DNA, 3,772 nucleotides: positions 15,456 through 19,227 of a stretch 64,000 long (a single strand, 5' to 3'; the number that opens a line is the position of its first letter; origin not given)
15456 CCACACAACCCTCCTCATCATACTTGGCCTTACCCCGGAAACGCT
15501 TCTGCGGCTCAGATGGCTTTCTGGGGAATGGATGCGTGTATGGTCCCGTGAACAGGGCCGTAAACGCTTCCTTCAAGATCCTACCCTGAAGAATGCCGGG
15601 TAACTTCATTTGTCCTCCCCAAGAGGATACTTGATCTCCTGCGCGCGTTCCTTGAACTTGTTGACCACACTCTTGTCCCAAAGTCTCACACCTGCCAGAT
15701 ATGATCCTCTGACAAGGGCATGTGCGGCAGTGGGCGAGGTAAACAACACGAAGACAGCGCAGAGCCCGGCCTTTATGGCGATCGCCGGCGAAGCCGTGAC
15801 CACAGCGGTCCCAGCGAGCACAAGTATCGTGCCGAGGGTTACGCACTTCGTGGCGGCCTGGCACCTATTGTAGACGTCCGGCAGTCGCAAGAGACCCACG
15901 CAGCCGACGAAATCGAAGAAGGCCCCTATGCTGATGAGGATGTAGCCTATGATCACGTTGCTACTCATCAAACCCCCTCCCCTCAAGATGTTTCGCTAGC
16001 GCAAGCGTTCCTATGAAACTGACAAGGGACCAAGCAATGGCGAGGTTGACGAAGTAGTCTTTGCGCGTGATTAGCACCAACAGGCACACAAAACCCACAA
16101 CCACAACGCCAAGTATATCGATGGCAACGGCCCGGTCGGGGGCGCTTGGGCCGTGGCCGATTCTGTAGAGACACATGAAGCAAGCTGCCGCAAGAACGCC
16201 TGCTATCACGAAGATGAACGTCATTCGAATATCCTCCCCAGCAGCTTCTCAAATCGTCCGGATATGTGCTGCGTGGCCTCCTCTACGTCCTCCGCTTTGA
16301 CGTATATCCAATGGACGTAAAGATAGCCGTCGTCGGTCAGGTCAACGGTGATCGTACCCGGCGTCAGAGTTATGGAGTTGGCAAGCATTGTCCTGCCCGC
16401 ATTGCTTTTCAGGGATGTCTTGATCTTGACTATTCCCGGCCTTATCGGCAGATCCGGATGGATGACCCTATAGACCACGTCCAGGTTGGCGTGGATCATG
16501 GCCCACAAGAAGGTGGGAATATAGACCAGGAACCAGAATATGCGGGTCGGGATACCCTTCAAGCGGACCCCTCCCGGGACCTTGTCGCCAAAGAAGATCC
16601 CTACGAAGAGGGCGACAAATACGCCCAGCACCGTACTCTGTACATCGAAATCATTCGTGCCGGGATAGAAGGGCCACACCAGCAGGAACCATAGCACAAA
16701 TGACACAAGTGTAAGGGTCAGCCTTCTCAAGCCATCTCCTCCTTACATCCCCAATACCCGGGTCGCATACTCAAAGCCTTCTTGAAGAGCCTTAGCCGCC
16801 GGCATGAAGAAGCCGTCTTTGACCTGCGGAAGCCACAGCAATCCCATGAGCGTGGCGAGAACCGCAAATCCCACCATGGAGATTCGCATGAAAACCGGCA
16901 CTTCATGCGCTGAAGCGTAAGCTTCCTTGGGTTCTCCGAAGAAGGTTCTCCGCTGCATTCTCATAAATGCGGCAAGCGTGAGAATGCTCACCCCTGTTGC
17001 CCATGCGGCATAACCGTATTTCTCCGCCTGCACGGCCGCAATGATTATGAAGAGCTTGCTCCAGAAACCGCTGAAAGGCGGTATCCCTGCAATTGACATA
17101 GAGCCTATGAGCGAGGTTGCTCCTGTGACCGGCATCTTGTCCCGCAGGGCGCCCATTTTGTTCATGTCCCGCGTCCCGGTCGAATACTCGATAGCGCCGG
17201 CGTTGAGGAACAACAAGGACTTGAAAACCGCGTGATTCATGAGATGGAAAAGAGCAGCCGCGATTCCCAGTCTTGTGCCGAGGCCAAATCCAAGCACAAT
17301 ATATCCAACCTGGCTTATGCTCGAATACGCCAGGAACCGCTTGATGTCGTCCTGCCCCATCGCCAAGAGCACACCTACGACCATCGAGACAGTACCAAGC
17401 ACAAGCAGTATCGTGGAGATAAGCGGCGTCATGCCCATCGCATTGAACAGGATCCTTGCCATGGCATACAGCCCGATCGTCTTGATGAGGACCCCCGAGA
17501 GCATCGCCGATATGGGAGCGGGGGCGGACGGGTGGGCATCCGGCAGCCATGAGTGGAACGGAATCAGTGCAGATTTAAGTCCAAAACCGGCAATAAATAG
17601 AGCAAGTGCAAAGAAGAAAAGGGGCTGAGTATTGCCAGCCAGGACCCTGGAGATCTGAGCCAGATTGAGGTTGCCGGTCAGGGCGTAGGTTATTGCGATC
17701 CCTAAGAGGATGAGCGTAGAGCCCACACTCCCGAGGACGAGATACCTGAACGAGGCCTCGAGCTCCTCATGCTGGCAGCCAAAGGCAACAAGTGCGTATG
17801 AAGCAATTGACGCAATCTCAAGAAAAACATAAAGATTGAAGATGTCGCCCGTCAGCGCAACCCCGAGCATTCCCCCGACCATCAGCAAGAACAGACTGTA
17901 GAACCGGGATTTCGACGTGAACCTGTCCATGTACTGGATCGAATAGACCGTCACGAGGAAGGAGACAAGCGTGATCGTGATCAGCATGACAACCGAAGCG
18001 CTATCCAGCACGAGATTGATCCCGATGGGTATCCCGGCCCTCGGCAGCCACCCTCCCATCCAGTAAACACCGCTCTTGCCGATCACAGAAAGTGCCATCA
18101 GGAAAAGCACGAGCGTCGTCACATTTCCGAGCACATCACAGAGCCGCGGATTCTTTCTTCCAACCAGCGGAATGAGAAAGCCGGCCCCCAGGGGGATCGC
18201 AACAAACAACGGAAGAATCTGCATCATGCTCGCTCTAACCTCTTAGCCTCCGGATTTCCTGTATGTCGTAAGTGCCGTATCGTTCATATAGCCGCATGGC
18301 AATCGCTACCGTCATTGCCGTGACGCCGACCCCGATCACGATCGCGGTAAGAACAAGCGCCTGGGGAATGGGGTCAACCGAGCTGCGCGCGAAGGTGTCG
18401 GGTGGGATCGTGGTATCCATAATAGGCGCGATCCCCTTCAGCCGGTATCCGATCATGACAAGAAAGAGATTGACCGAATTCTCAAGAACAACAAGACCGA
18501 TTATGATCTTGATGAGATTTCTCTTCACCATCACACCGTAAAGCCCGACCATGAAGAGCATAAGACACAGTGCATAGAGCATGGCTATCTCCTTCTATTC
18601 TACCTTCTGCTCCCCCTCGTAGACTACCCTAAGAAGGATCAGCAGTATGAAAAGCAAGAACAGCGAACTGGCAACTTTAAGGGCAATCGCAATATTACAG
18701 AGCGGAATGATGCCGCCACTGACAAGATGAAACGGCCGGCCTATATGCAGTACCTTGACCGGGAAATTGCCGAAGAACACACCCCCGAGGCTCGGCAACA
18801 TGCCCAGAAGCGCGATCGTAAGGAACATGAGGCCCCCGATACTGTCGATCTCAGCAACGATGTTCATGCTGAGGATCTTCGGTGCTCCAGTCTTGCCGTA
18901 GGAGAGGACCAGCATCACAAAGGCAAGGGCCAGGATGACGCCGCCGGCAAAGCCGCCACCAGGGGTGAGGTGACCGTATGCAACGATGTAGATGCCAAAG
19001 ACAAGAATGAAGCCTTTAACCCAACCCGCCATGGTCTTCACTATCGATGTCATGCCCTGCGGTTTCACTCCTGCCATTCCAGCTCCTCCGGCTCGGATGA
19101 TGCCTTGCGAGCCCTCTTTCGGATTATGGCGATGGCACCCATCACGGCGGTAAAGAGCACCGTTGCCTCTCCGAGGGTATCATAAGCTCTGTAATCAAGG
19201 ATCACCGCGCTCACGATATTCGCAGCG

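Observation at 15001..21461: Complete mrpA-G gene set in canonical order inserted between the hydrogenase core and its NuoI-like ferredoxin; MrpA split into two ORFs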

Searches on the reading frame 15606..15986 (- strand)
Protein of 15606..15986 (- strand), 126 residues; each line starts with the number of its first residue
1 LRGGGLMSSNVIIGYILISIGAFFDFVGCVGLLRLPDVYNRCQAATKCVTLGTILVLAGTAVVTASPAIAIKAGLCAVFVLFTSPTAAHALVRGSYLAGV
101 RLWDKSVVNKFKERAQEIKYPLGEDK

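Call 4: search_protein_families(library=pfam, proteins=[window:15606-15986:-], max_evalue=0.01)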
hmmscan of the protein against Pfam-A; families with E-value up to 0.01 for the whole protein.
window:15606-15986:- (126 aa): 1 family
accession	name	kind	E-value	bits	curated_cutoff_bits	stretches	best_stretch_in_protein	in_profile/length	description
PF03334.19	PhaG_MnhG_YufB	-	1.5e-24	86.5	23.4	1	17-96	1-80/80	Na+/H+ antiporter subunit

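Call 9: search_protein_families(library=ncbifam, proteins=[window:15606-15986:-], max_evalue=0.001)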
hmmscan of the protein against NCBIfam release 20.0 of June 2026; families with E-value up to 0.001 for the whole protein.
window:15606-15986:- (126 aa): 13 families
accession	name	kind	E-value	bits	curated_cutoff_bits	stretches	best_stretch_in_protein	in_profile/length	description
NF009314.0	PRK12674.1-2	subfamily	2.4e-34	117.5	102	1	11-117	5-111/116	Na+/H+ antiporter subunit G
TIGR01300.1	CPA3_mnhG_phaG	equivalog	2.5e-25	88.6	63.1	1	17-109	2-95/97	monovalent cation/H(+) antiporter subunit G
NF009312.0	PRK12672.1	subfamily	2.3e-18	66.5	122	1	12-117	6-119/122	putative monovalent cation/H+ antiporter subunit G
NF009236.0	PRK12586.1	equivalog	4.3e-17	62.2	156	1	12-113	10-113/145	Na+/H+ antiporter subunit G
NF009316.0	PRK12674.1-5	equivalog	2.1e-16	59.9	122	1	11-110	7-107/121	Na+/H+ antiporter subunit G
NF009320.0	PRK12675.1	equivalog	6.9e-16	58.7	128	1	13-101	2-91/104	putative monovalent cation/H+ antiporter subunit G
NF009237.0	PRK12587.1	equivalog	3.3e-14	52.9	158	1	13-117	9-115/118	Na+/H+ antiporter subunit G1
NF009317.0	PRK12674.2-1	equivalog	1.1e-12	48.2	107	1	12-111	5-103/105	Na+/H+ antiporter subunit G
NF009313.0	PRK12674.1-1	equivalog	5.9e-12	45.6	151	1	15-114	10-109/140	Na+/H+ antiporter subunit G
NF009235.0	PRK12585.1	equivalog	1.2e-11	44.2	273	1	12-102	7-99/197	putative monovalent cation/H+ antiporter subunit G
NF009311.0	PRK12670.1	equivalog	2.3e-11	43.4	116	1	12-96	4-88/99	putative monovalent cation/H+ antiporter subunit G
NF009238.0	PRK12592.1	equivalog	4.8e-07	29.8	170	1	12-99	9-104/126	putative monovalent cation/H+ antiporter subunit G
NF009315.0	PRK12674.1-4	equivalog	3.1e-05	24.2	130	1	14-95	15-98/121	Na+/H+ antiporter subunit G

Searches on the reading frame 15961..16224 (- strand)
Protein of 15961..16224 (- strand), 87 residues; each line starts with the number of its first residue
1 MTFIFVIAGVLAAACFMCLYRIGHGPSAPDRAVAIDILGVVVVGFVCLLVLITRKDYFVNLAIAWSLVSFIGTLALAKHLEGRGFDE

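Call 4: search_protein_families(library=pfam, proteins=[window:15961-16224:-], max_evalue=0.01)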
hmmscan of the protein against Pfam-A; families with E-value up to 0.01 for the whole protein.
window:15961-16224:- (87 aa): 1 family
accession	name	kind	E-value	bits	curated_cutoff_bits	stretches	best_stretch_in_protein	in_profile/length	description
PF04066.18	MrpF_PhaF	-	1.9e-15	57.4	23.3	1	29-81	1-53/53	Multiple resistance and pH regulation protein F (MrpF / PhaF)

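Call 9: search_protein_families(library=ncbifam, proteins=[window:15961-16224:-], max_evalue=0.001)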
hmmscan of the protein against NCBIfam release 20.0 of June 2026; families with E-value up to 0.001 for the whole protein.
window:15961-16224:- (87 aa): 13 families
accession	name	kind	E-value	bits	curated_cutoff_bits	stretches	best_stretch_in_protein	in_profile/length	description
NF009242.0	PRK12599.1-1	equivalog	1.5e-18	66.9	89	1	3-82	3-83/86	putative monovalent cation/H+ antiporter subunit F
NF009243.0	PRK12599.1-2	equivalog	6.4e-17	62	95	1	4-83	8-87/91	putative monovalent cation/H+ antiporter subunit F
NF009250.0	PRK12604.1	equivalog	3.8e-16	59.4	100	1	6-82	6-82/84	putative monovalent cation/H+ antiporter subunit F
NF009248.0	PRK12600.1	equivalog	5.4e-16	58.6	97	1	4-81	5-83/94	Na(+)/H(+) antiporter subunit F1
NF009246.0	PRK12599.1-5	equivalog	6.4e-16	58.8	92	1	2-83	3-82/83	putative monovalent cation/H+ antiporter subunit F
NF006243.0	PRK08381.1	equivalog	1.2e-14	54.5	79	1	10-84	13-87/89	putative monovalent cation/H+ antiporter subunit F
NF009247.0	PRK12599.1-6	equivalog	1.2e-13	51.3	100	1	10-81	13-84/89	putative monovalent cation/H+ antiporter subunit F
NF009245.0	PRK12599.1-4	equivalog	3.3e-13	50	114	1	8-86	15-93/121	cation:proton antiporter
NF004812.0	PRK06161.1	equivalog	3.2e-12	46.8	93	1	4-80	9-85/92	K+/H+ antiporter subunit F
NF009244.0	PRK12599.1-3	equivalog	6.4e-10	39.4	90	1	3-83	8-88/92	putative monovalent cation/H+ antiporter subunit F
NF009300.0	PRK12657.1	equivalog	1.1e-09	38.4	103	1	10-82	16-88/100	putative monovalent cation/H+ antiporter subunit F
NF005930.0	PRK07948.1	equivalog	2.9e-08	34.2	82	1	1-78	1-79/86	monovalent cation/H+ antiporter complex subunit F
NF009249.0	PRK12603.1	equivalog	7.8e-05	23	81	1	6-80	5-80/90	putative monovalent cation/H+ antiporter subunit F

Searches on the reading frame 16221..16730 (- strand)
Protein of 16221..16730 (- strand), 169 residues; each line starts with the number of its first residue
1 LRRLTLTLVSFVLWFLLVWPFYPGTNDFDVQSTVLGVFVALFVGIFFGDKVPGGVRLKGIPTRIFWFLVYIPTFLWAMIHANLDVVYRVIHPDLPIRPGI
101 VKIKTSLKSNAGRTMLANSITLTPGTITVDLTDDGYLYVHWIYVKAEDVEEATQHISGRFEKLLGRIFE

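Call 4: search_protein_families(library=pfam, proteins=[window:16221-16730:-], max_evalue=0.01)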
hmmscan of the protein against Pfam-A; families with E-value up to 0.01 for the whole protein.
window:16221-16730:- (169 aa): 1 family
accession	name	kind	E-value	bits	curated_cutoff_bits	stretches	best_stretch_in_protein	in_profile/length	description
PF01899.21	MNHE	-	6.1e-41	140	27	1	13-167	2-145/145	Na+/H+ ion antiporter subunit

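Call 9: search_protein_families(library=ncbifam, proteins=[window:16221-16730:-], max_evalue=0.001)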
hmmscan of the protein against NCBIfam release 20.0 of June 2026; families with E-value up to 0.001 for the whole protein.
window:16221-16730:- (169 aa): 16 families
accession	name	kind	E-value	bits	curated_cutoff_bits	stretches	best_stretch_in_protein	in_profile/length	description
NF006245.0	PRK08383.1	subfamily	4.4e-34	117.8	192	1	7-167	7-166/168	putative monovalent cation/H+ antiporter subunit E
TIGR00942.1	2a6301s05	subfamily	4.9e-33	114.2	212.25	1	25-169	5-144/144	multicomponent Na+:H+ antiporter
NF006244.0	PRK08382.1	equivalog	3.8e-30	105.4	226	1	13-168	38-200/201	putative monovalent cation/H+ antiporter subunit E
NF009295.0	PRK12652.1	equivalog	2e-25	89.8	290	1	8-146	168-307/368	monovalent cation/H+ antiporter subunit E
NF009292.0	PRK12651.1-3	equivalog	2.7e-22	79.5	213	1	17-164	13-153/158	Na+/H+ antiporter subunit E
NF006518.0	PRK08965.1-2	equivalog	2.7e-22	79.4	159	1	5-169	14-166/166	Na+/H+ antiporter subunit E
NF006519.0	PRK08965.1-3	equivalog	4.8e-19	68.7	190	1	10-168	5-156/158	Na+/H+ antiporter subunit E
NF009291.0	PRK12651.1-1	equivalog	5.1e-17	62.3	228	1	12-165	6-154/159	Na+/H+ antiporter subunit E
NF004922.0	PRK06279.1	equivalog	1.7e-16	60.4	99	1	62-134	1-71/100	putative monovalent cation/H+ antiporter subunit E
NF006520.0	PRK08965.1-4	equivalog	7.5e-16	58.5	175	1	6-169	7-162/162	Na+/H+ antiporter subunit E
NF006521.0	PRK08965.1-5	equivalog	2.5e-15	56.4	141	1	5-169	12-171/180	Na+/H+ antiporter subunit E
NF006517.0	PRK08965.1-1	equivalog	5.3e-15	56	180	1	9-164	10-156/161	Na+/H+ antiporter subunit E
NF009293.0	PRK12651.1-4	equivalog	1.5e-11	44.6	195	1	10-165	13-170/173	Na+/H+ antiporter subunit E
NF009240.0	PRK12596.1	equivalog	2.3e-09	37.3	277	1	6-168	9-159/171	putative monovalent cation/H+ antiporter subunit E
NF005131.0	PRK06580.1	equivalog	8.4e-08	32.4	121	1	66-142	8-83/107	putative monovalent cation/H+ antiporter subunit E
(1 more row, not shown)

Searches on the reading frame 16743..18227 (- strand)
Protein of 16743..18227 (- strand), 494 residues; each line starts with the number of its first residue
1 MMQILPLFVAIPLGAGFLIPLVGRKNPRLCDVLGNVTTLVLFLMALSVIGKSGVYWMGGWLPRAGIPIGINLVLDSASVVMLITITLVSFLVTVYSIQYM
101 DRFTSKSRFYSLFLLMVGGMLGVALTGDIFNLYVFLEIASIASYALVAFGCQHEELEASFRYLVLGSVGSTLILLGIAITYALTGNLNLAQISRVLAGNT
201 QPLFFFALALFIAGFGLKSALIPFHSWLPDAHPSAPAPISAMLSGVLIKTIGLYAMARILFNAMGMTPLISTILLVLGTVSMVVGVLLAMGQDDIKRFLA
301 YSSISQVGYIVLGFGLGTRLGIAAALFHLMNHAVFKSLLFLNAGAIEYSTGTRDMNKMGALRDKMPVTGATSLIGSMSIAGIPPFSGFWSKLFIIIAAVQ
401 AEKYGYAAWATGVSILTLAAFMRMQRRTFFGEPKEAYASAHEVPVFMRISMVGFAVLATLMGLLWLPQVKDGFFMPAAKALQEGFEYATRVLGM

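Call 4: search_protein_families(library=pfam, proteins=[window:16743-18227:-], max_evalue=0.01)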
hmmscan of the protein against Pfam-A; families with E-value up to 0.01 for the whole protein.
window:16743-18227:- (494 aa): 3 families
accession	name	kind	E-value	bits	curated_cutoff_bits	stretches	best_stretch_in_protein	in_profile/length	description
PF00361.26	Proton_antipo_M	-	8.3e-73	245.6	21.5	1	128-410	3-287/294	NADH:quinone oxidoreductase/Mrp antiporter, TM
PF00662.26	Proton_antipo_N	-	5.4e-12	45.9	24.5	1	60-110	1-51/51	NADH-Ubiquinone oxidoreductase (complex I), chain 5 N-terminus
PF10125.14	NADHdeh_related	-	6.3e-06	26.2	27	1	113-225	72-182/218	NADH dehydrogenase I, subunit N related protein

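Call 9: search_protein_families(library=ncbifam, proteins=[window:16743-18227:-], max_evalue=0.001)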
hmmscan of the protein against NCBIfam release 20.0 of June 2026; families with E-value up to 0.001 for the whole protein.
window:16743-18227:- (494 aa): 76 families (the best 25 are shown)
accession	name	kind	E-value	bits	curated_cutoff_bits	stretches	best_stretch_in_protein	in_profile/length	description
NF006240.0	PRK08376.1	subfamily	3.3e-124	415.6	662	1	2-493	4-519/521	putative monovalent cation/H+ antiporter subunit D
NF006241.0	PRK08377.1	equivalog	2.2e-99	333.7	645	1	1-447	1-449/494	NADH dehydrogenase subunit N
NF009306.0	PRK12663.1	equivalog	8e-94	315.2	542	1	3-491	6-491/498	Na+/H+ antiporter subunit D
NF005086.0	PRK06521.1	equivalog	2.8e-91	307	667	1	29-464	35-491/669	hydrogenase 4 subunit B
NF006419.0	PRK08668.1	equivalog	5.9e-90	302.8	617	1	4-464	3-466/613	NADH dehydrogenase subunit M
NF005818.0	PRK07691.1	equivalog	2.1e-86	290.9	586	1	4-489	5-491/496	Na+/H+ antiporter subunit D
NF005097.0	PRK06525.1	equivalog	5.3e-86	289.2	430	1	9-461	9-471/480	hydrogenase 4 subunit D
NF004920.0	PRK06277.1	equivalog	6.5e-86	289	578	1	2-474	1-468/478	energy conserving hydrogenase EhbF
NF009305.0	PRK12662.1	equivalog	6.5e-84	282.4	700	1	7-467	8-478/492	putative monovalent cation/H+ antiporter subunit D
NF005141.0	PRK06590.1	equivalog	3.9e-83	280.4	556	1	2-475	2-478/615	NADH-quinone oxidoreductase subunit L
NF009308.0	PRK12665.1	equivalog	2.5e-82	277.1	585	1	2-439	6-448/531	Na+/H+ antiporter subunit D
NF009288.0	PRK12648.1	equivalog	3.3e-81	273.7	1104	1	5-470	3-476/954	monovalent cation/H+ antiporter subunit A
NF009287.0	PRK12647.1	equivalog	7.9e-81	272.7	937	1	13-465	15-467/773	putative monovalent cation/H+ antiporter subunit A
TIGR01974.1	NDH_I_L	subfamily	3.5e-79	267.3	407.5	1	29-472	28-486/630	NADH-quinone oxidoreductase subunit L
NF006238.0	PRK08375.1-4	equivalog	1.3e-77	261.8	626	1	2-437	3-437/531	putative monovalent cation/H+ antiporter subunit D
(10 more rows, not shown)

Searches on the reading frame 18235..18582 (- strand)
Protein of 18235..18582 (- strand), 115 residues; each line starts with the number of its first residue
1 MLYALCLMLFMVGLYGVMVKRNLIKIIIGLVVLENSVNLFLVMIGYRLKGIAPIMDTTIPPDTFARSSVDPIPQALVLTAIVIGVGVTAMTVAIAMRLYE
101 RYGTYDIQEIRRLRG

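Call 4: search_protein_families(library=pfam, proteins=[window:18235-18582:-], max_evalue=0.01)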
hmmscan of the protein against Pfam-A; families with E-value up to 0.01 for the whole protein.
window:18235-18582:- (115 aa): 1 family
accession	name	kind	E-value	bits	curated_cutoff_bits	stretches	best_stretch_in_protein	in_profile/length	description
PF00420.29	Oxidored_q2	-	2.3e-29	101.4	26.1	1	1-114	1-94/95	NADH-ubiquinone/plastoquinone oxidoreductase chain 4L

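Call 9: search_protein_families(library=ncbifam, proteins=[window:18235-18582:-], max_evalue=0.001)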
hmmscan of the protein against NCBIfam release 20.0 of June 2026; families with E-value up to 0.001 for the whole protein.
window:18235-18582:- (115 aa): 22 families
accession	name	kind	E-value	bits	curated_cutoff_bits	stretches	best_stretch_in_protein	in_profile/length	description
NF006250.0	PRK08388.1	equivalog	4.3e-26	91.7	137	1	3-115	6-119/119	putative monovalent cation/H+ antiporter subunit C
NF005618.0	PRK07375.1-3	equivalog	7e-25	87.5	107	1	8-109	14-114/119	putative monovalent cation/H+ antiporter subunit C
NF005621.0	PRK07375.1-6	equivalog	1.7e-23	82.7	126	1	3-114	11-117/120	putative monovalent cation/H+ antiporter subunit C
NF006372.0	PRK08600.1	equivalog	2.1e-22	79.3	127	1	5-111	8-107/113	Na(+)/H(+) antiporter subunit C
NF009302.0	PRK12659.1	equivalog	6.1e-22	77.7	154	1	7-111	10-111/117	Na+/H+ antiporter subunit C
NF009304.0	PRK12661.1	equivalog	9.3e-22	77.6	152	2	63-115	88-140/140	putative monovalent cation/H+ antiporter subunit C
NF005929.0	PRK07946.1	equivalog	1.3e-20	74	157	1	8-108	13-107/204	Na(+)/H(+) antiporter subunit C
NF009301.0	PRK12658.1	equivalog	8.8e-20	70.7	156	1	6-112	9-112/125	Na+/H+ antiporter subunit C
NF006573.0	PRK09094.1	equivalog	3.7e-19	68.8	105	1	4-107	6-107/114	Na+/H+ antiporter subunit C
TIGR00941.1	2a6301s03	subfamily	5.2e-19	68.8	161.2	1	8-107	11-103/104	multicomponent Na+:H+ antiporter, MnhC subunit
NF005620.0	PRK07375.1-5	equivalog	5.8e-19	68.2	91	1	2-112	4-109/113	putative monovalent cation/H+ antiporter subunit C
NF005624.0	PRK07375.2-3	equivalog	6.3e-19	68.1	95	1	3-104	8-103/105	cation:proton antiporter subunit C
NF009303.0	PRK12660.1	subfamily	4e-17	62.2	132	1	5-111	8-108/114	putative monovalent cation/H+ antiporter subunit C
NF005619.0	PRK07375.1-4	equivalog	1.6e-15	57.4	145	1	2-110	5-107/111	Na+/H+ antiporter subunit C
NF005622.0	PRK07375.2-1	equivalog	2.4e-14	53.9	185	1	4-95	4-90/179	putative monovalent cation/H+ antiporter subunit C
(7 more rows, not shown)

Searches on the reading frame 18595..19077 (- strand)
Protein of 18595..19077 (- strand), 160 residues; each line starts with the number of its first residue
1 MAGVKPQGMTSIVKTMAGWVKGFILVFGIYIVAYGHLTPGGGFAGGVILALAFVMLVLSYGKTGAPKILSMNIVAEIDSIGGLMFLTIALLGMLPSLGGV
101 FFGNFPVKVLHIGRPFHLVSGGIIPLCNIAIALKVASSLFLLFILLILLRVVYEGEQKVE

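Call 4: search_protein_families(library=pfam, proteins=[window:18595-19077:-], max_evalue=0.01)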
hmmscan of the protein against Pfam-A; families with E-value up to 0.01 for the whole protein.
window:18595-19077:- (160 aa): 1 family
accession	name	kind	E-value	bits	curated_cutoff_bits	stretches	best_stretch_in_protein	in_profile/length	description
PF04039.18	MnhB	-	4.5e-20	72.6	22.5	1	12-139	1-125/127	Domain related to MnhB subunit of Na+/H+ antiporter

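Call 9: search_protein_families(library=ncbifam, proteins=[window:18595-19077:-], max_evalue=0.001)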
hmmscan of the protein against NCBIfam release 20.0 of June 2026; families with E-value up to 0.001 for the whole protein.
window:18595-19077:- (160 aa): 17 families
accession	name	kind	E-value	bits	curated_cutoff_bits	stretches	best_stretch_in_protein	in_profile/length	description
NF006248.0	PRK08386.1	subfamily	1.7e-25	89.7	92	1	9-147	3-144/151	putative monovalent cation/H+ antiporter subunit B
NF006249.0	PRK08387.1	equivalog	2.5e-20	73.2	111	1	9-147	3-127/133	putative monovalent cation/H+ antiporter subunit B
NF009229.0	PRK12579.1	equivalog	6.7e-20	71.7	229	1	7-155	106-253/258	putative monovalent cation/H+ antiporter subunit B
NF004924.0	PRK06281.1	equivalog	1.3e-15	57.7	137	1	9-146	1-144/154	putative monovalent cation/H+ antiporter subunit B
NF009217.0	PRK12567.1-1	equivalog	8.8e-14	51.6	268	1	12-139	101-224/238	putative monovalent cation/H+ antiporter subunit B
NF009160.0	PRK12505.1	equivalog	1.4e-12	47.4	140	1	12-146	28-154/179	putative monovalent cation/H+ antiporter subunit B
NF009162.0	PRK12508.1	equivalog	9.9e-12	45.2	120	1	11-144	5-131/139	Na(+)/H(+) antiporter subunit B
NF009161.0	PRK12507.1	equivalog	2.9e-11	43.1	272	1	11-144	198-327/336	putative monovalent cation/H+ antiporter subunit B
NF009223.0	PRK12573.1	subfamily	2.9e-10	40.4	152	1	12-94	7-88/140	Na(+)/H(+) antiporter subunit B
NF009219.0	PRK12567.1-3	equivalog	9.3e-08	31.9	179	1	25-143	104-210/220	putative monovalent cation/H+ antiporter subunit B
NF009224.0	PRK12574.1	equivalog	2.8e-07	31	171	1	11-140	6-130/141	monovalent cation/H+ antiporter subunit B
NF009288.0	PRK12648.1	equivalog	3.2e-07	28.8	1104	1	9-77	800-868/954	monovalent cation/H+ antiporter subunit A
NF009218.0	PRK12567.1-2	equivalog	1.6e-06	28.1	184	1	20-150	92-197/200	putative monovalent cation/H+ antiporter subunit B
NF009163.0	PRK12509.1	equivalog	2.1e-06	27.9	148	1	11-97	4-85/137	Na+/H+ antiporter subunit B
TIGR00943.1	2a6301s02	subfamily_domain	5.8e-06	26.8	139.75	1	34-88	4-57/107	cation/proton antiporter, MnhB/MrpB subunit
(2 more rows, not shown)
